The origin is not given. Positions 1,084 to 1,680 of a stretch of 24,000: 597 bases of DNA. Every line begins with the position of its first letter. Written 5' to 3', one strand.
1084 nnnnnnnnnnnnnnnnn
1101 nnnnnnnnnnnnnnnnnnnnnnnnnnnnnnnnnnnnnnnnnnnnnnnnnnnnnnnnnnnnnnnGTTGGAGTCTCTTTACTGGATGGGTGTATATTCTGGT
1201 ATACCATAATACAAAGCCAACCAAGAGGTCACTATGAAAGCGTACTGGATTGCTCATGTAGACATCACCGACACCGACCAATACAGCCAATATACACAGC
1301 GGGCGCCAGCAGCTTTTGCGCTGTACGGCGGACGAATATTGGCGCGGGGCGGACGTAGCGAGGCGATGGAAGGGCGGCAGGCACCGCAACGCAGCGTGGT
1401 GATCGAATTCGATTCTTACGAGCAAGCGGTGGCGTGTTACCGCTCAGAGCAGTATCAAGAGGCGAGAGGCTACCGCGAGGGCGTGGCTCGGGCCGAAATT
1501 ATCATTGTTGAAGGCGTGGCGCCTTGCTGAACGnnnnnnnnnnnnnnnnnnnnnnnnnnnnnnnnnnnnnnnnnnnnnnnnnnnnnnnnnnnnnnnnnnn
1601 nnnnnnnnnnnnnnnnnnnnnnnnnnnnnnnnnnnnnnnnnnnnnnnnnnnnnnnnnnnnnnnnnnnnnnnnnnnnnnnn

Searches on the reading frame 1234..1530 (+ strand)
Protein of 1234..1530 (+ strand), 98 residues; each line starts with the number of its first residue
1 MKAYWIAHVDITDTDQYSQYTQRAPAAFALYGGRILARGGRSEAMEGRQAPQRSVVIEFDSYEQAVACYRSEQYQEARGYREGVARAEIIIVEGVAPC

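Call 7: search_protein_families(library=pfam, proteins=[window:1234-1530:+])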
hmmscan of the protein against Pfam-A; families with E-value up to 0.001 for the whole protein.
window:1234-1530:+ (98 aa): 1 family
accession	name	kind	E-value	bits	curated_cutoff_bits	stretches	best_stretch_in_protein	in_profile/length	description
PF07045.17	DUF1330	-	1e-35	122.4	23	1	2-95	1-94/94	Domain of unknown function (DUF1330)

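Call 22: search_protein_families(library=ncbifam, proteins=[window:1234-1530:+], max_evalue=0.00001)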
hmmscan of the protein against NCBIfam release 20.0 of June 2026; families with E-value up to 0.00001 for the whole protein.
window:1234-1530:+ (98 aa): 0 families
